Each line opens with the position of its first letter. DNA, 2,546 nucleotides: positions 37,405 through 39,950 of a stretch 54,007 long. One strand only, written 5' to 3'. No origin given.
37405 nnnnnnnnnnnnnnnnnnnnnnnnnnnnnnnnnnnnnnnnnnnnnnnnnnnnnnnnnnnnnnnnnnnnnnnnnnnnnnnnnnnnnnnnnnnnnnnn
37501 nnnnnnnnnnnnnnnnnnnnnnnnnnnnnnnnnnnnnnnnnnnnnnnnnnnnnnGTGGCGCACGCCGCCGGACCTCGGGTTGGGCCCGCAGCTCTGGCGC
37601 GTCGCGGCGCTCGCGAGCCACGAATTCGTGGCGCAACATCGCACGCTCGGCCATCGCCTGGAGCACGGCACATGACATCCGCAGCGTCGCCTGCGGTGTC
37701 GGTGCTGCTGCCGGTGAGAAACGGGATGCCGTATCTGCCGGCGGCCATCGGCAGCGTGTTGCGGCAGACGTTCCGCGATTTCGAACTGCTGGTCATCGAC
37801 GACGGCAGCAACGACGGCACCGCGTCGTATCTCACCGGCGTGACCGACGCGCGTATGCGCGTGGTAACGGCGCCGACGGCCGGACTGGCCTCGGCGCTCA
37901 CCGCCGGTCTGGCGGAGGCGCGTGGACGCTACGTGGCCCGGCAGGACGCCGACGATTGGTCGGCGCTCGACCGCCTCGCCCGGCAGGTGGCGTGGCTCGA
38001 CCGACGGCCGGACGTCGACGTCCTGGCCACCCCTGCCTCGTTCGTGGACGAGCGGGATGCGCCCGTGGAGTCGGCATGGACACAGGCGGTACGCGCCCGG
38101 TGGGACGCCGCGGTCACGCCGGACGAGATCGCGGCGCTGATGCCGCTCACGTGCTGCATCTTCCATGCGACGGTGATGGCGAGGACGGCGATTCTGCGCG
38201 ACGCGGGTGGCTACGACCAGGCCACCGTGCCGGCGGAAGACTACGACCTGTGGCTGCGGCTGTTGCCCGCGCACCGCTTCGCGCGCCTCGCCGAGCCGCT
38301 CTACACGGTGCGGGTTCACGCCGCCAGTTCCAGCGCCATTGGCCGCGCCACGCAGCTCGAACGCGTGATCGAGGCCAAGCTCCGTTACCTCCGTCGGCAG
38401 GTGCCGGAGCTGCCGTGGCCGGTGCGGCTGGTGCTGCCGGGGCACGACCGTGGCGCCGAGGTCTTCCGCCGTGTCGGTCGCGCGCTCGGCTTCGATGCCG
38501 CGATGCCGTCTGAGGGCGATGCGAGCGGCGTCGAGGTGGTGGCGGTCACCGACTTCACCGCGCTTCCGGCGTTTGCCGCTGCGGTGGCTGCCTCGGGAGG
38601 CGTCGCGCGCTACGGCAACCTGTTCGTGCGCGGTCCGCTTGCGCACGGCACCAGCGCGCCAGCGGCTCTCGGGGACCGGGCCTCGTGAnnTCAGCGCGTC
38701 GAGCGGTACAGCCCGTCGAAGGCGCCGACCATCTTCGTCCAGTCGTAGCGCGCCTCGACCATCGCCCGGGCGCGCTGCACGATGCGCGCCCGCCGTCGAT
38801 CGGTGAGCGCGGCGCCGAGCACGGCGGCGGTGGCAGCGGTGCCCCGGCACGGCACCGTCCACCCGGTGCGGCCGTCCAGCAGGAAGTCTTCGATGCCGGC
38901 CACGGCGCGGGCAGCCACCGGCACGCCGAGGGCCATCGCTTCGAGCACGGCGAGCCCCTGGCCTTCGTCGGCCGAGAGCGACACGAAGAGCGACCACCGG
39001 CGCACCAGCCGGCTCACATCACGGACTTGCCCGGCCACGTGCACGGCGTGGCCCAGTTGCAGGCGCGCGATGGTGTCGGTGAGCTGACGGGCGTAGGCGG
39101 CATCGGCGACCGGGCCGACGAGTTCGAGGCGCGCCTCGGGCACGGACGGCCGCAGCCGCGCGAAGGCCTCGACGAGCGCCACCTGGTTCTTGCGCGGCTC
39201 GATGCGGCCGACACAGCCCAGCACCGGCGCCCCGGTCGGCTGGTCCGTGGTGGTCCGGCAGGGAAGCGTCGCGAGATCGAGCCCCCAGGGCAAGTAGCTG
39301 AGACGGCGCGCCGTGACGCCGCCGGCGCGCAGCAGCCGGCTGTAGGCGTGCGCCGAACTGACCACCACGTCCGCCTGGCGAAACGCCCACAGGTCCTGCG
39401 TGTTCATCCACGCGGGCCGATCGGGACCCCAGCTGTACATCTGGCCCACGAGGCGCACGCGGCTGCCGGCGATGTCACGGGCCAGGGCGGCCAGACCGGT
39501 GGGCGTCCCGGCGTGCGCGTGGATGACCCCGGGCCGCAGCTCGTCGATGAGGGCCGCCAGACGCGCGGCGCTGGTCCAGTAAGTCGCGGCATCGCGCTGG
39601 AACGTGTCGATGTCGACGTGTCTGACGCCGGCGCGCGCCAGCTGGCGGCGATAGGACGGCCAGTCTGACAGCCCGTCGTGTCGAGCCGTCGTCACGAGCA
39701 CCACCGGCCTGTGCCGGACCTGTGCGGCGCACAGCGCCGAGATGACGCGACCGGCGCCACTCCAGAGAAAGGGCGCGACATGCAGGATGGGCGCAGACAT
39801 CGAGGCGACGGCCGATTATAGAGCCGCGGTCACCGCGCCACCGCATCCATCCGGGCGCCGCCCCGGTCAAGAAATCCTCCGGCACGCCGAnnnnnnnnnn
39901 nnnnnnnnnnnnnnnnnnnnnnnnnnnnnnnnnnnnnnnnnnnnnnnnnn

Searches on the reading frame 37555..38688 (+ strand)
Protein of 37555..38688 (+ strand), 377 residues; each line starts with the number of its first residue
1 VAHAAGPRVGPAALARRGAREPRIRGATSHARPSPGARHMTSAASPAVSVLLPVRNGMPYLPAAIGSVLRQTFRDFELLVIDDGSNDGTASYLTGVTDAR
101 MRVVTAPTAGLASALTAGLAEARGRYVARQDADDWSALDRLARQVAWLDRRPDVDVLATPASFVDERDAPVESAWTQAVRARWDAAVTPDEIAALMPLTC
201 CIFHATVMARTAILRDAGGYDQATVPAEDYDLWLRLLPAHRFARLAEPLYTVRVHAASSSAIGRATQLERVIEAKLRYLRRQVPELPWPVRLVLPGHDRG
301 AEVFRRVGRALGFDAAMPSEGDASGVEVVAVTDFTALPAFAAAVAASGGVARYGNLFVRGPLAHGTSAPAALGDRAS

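Call 10: search_protein_families(library=pfam, proteins=[window:37555-38688:+], max_evalue=0.001)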
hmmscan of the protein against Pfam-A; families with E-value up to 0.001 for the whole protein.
window:37555-38688:+ (377 aa): 5 families
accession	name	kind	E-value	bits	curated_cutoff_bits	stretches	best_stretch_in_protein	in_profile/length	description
PF00535.33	Glycos_transf_2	-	1.9e-25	90.1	23.3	1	49-174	1-130/168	Glycosyl transferase family 2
PF10111.15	Glyco_tranf_2_2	-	3.7e-11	43.5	27.3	1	50-243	2-206/276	Glycosyltransferase like family 2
PF13641.12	Glyco_tranf_2_3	-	8.8e-08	32.9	27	1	46-238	1-196/230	Glycosyltransferase like family 2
PF13704.12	Glyco_tranf_2_4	-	2.5e-05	25.1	27.5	0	56-135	2-83/98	Glycosyl transferase family 2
PF13632.12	Glyco_trans_2_3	-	0.00034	20.9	27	1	131-239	6-109/198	Glycosyl transferase family group 2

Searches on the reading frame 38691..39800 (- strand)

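Call 10: search_protein_families(library=pfam, proteins=[window:38691-39800:-], max_evalue=0.001)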
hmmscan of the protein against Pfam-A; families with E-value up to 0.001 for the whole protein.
window:38691-39800:- (369 aa): 7 families
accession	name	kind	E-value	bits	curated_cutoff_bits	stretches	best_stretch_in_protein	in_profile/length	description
PF00534.26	Glycos_transf_1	-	6.8e-27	94.5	26.4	1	187-346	11-171/172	Glycosyl transferases group 1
PF13692.12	Glyco_trans_1_4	-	5.5e-26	92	27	1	192-334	2-142/142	Glycosyl transferases group 1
PF13439.12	Glyco_transf_4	-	2e-10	41.4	28.5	1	14-177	2-169/170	Glycosyltransferase Family 4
PF13579.12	Glyco_trans_4_4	-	4.9e-10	40.4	29.7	1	14-172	1-157/158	Glycosyl transferase 4-like domain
PF20706.3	GT4-conflict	-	1e-08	35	26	1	169-334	176-340/385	Family 4 Glycosyltransferase in conflict systems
PF13524.12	Glyco_trans_1_2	-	3.6e-06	27.4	25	1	210-356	6-137/144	Glycosyl transferase-like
PF13477.12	Glyco_trans_4_2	-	8.4e-05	23.2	23.4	1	55-115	41-102/139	Glycosyl transferase 4-like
